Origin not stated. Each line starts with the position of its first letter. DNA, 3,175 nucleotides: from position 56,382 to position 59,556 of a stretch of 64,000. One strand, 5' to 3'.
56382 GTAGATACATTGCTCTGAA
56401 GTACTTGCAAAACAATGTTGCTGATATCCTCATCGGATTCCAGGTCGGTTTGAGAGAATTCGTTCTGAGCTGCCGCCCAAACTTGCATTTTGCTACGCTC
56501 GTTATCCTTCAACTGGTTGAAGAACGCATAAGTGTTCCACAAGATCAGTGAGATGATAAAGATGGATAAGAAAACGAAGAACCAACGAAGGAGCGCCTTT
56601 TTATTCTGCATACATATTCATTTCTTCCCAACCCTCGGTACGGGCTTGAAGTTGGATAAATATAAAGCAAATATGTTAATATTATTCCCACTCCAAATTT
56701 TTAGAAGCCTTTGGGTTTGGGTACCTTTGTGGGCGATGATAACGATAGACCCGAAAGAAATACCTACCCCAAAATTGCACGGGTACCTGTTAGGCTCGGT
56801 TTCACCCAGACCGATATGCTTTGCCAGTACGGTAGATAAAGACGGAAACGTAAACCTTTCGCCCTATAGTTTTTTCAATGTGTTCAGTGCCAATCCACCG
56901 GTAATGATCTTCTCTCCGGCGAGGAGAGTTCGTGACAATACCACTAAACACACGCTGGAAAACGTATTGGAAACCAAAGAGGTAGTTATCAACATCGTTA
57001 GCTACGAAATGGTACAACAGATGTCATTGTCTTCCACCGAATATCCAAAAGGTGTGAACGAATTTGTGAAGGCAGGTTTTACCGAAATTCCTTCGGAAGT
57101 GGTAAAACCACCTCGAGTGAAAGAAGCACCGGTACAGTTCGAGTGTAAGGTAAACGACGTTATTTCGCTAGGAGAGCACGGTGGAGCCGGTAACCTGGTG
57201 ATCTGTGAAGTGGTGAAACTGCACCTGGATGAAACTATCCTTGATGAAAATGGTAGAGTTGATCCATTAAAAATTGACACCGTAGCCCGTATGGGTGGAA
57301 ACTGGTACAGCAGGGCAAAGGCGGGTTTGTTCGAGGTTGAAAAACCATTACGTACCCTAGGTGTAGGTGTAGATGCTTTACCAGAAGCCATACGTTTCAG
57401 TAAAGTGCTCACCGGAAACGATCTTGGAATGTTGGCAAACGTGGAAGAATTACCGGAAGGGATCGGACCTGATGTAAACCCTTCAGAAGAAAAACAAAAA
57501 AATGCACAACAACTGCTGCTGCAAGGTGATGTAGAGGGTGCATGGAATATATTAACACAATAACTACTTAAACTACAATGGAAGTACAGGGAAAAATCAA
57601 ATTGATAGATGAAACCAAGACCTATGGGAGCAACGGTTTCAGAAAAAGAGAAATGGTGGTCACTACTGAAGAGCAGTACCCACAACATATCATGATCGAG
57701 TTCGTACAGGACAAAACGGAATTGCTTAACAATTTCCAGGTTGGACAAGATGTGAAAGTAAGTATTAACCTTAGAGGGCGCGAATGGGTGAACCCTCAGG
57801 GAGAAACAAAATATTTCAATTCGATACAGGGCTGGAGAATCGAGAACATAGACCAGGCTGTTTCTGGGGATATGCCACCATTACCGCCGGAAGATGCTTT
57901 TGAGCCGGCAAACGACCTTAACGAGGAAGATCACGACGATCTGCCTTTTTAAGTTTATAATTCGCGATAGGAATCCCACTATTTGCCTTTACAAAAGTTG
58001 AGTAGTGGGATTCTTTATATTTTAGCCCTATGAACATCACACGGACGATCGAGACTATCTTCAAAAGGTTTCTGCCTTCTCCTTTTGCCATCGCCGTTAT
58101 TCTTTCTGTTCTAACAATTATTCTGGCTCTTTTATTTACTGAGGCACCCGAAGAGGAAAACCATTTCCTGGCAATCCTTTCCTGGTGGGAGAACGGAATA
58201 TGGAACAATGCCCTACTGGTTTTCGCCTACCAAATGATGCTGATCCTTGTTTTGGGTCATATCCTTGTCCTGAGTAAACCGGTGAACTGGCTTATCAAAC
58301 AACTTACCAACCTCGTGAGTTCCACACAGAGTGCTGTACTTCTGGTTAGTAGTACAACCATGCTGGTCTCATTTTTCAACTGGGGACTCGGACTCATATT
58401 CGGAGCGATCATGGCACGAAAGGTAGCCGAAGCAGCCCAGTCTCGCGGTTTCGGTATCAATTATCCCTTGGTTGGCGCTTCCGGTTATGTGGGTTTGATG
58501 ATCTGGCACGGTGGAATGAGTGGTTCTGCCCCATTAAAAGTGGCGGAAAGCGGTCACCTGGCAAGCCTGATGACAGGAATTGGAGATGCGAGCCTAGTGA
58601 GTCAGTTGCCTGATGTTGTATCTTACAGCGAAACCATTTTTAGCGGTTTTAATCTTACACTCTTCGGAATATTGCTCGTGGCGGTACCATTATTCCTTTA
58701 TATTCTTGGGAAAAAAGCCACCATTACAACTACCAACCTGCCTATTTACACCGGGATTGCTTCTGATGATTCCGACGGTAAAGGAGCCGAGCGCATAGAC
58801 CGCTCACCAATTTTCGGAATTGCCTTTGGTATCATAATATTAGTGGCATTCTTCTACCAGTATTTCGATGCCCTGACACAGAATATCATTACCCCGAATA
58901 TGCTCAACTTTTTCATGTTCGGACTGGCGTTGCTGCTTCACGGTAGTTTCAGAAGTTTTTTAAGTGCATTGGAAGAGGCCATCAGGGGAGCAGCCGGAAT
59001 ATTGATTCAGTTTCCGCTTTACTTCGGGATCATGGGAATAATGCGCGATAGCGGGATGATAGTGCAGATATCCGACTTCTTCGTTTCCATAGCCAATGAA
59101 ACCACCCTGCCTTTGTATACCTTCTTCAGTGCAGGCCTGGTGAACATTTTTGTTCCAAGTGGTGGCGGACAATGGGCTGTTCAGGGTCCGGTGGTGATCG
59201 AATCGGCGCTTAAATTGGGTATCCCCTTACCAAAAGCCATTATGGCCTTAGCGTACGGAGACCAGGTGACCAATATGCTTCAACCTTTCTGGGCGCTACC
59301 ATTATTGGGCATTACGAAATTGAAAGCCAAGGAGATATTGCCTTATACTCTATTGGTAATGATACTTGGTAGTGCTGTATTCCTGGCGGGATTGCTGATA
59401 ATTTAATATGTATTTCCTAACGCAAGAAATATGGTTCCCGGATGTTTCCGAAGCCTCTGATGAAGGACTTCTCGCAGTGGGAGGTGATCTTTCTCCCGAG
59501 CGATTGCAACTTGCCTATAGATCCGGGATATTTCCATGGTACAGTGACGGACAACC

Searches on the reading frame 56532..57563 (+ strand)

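Call 68: search_protein_families(library=pfam, proteins=[window:56532-57563:+], max_evalue=0.00001)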
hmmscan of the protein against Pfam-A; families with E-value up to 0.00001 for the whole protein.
window:56532-57563:+ (343 aa): 1 family
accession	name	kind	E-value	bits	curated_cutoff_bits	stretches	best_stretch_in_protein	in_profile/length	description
PF01613.24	Flavin_Reduct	-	6.4e-22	78.8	27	1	92-238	5-139/153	Flavin reductase like domain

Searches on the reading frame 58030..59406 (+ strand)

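Call 68: search_protein_families(library=pfam, proteins=[window:58030-59406:+], max_evalue=0.00001)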
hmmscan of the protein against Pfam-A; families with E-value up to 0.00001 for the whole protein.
window:58030-59406:+ (458 aa): 1 family
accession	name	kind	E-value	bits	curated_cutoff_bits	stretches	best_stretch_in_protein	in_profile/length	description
PF02667.20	SCFA_trans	-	4e-102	343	27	1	3-457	5-452/453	Short chain fatty acid transporter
